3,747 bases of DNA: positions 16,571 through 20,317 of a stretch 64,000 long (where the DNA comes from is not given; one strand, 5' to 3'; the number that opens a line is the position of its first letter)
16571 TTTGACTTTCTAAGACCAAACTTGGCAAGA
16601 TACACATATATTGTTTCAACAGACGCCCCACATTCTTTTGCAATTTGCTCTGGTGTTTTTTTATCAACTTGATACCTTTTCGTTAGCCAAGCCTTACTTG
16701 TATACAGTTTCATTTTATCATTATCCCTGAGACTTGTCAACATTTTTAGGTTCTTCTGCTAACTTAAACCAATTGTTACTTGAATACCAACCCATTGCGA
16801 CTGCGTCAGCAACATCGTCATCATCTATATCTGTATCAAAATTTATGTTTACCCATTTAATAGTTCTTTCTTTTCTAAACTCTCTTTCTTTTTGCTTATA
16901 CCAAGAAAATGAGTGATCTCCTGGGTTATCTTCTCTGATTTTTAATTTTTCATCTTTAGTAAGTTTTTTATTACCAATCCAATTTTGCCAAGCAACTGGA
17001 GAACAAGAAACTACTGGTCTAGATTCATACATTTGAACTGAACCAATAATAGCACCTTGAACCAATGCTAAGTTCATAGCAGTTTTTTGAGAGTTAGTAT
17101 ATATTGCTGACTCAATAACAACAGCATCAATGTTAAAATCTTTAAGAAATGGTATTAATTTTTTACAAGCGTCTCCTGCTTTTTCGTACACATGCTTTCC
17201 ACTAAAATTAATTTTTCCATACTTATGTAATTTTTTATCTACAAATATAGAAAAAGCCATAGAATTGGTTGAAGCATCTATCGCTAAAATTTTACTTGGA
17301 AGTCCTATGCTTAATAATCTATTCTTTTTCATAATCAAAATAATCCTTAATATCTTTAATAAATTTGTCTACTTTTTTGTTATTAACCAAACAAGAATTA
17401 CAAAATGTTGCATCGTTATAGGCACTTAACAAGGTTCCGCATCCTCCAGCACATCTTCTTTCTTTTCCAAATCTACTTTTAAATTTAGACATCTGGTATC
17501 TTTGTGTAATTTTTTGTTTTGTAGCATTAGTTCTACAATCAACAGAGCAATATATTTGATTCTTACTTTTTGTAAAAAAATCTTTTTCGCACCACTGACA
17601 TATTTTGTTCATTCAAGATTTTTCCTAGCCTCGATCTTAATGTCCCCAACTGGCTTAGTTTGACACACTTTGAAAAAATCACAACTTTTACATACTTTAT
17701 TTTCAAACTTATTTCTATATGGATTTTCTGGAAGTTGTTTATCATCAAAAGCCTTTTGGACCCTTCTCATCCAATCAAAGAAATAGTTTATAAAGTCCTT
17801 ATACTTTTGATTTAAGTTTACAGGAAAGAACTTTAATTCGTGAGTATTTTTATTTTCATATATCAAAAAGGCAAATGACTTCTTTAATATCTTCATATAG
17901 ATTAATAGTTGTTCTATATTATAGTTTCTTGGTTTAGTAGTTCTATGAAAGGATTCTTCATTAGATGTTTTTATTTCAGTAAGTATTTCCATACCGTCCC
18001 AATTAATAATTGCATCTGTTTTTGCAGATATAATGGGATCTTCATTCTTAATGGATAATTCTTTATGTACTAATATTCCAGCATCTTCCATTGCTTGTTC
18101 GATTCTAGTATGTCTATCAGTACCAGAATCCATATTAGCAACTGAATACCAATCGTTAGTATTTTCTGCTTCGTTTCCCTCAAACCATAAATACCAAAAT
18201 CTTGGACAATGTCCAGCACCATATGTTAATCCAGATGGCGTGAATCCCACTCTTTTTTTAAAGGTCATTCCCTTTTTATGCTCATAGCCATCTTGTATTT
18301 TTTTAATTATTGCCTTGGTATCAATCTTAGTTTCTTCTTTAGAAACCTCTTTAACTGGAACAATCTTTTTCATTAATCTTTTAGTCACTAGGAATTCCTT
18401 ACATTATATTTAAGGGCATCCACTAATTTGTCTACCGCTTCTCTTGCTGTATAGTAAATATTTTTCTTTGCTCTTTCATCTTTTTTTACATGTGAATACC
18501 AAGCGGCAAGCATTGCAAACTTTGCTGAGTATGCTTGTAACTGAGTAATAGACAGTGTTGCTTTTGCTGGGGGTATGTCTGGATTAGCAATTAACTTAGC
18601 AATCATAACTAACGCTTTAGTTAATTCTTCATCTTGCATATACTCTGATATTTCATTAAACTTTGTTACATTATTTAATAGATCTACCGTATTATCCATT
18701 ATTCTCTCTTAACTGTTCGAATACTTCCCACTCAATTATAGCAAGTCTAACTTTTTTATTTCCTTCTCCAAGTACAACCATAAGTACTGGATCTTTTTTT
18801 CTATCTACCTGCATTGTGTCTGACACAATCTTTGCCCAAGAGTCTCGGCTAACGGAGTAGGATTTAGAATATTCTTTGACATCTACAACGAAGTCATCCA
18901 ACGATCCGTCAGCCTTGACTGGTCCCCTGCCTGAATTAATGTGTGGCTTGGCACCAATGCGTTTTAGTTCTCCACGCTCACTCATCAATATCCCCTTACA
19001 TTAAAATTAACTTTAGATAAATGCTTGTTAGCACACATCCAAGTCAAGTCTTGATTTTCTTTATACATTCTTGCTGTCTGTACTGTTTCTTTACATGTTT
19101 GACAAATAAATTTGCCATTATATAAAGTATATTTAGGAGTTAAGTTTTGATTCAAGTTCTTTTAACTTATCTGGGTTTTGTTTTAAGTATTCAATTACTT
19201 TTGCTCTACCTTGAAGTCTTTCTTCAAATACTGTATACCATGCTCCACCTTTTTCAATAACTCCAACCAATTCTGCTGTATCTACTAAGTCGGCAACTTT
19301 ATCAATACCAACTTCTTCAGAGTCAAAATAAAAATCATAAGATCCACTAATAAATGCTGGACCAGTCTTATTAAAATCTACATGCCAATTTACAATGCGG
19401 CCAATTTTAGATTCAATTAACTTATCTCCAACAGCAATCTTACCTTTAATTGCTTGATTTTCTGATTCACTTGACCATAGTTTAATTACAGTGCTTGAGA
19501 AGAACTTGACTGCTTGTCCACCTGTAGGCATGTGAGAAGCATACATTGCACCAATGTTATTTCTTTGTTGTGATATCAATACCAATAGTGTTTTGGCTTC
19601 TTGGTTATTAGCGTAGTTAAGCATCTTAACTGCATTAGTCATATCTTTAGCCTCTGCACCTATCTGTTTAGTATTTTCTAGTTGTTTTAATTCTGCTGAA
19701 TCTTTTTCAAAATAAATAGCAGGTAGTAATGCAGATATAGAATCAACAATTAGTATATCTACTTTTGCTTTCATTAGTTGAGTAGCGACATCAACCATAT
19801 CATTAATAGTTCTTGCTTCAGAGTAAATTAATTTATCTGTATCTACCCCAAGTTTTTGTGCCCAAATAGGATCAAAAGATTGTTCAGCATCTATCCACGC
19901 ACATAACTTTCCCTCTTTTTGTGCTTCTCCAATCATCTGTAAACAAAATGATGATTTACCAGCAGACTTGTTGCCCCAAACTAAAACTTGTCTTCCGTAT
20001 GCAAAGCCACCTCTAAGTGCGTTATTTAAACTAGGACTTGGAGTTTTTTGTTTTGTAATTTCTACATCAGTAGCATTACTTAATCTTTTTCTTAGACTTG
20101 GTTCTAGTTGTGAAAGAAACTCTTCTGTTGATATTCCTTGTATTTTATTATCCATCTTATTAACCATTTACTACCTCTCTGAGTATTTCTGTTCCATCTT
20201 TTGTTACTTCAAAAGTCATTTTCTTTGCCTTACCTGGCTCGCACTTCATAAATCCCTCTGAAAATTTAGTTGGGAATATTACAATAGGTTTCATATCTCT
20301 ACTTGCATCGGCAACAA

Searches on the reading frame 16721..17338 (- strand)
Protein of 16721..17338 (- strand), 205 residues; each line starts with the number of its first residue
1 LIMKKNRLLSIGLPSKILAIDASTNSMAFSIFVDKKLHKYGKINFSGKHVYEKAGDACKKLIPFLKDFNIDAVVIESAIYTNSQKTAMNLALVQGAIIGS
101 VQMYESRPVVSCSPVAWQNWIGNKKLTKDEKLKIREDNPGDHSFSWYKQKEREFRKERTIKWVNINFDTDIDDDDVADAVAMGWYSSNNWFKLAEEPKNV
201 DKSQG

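Call 66: search_protein_families(library=pfam, proteins=[window:16721-17338:-], max_evalue=0.001)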
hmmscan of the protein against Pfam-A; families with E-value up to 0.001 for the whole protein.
window:16721-17338:- (205 aa): 1 family
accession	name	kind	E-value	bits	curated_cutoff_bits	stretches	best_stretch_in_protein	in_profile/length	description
PF07066.17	DUF3882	-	0.00059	20.2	22.1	0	15-106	2-103/162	Lactococcus phage M3 protein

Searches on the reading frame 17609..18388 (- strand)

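Call 66: search_protein_families(library=pfam, proteins=[window:17609-18388:-], max_evalue=0.001)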
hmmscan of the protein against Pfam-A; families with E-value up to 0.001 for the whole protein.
window:17609-18388:- (259 aa): 1 family
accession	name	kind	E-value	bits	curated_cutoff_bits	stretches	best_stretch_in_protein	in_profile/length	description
PF12705.13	PDDEXK_1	-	0.00058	20.3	22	0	119-243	123-247/247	PD-(D/E)XK nuclease superfamily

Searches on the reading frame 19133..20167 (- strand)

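Call 66: search_protein_families(library=pfam, proteins=[window:19133-20167:-], max_evalue=0.001)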
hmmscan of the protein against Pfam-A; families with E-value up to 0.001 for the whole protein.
window:19133-20167:- (344 aa): 7 families
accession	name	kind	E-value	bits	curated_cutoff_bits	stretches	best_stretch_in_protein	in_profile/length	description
PF00154.27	RecA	-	6.3e-39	134.4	27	1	28-236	21-224/262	recA bacterial DNA recombination protein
PF21096.2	RecA_C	-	8.2e-13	48.7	27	1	293-342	2-52/57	RecA C-terminal domain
PF06745.19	ATPase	-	1.8e-07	31.2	26.6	1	45-237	6-194/231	KaiC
PF02283.22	CobU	-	1e-05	25.6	27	1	61-182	1-113/168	Cobinamide kinase / cobinamide phosphate guanyltransferase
PF08423.17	Rad51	-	1.2e-05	25.2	22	1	37-215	5-204/244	Rad51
PF13481.12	AAA_25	-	0.00011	22.4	27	0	29-159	4-165/195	AAA domain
PF13479.12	AAA_24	-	0.00059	20.2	27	1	60-158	4-87/195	AAA domain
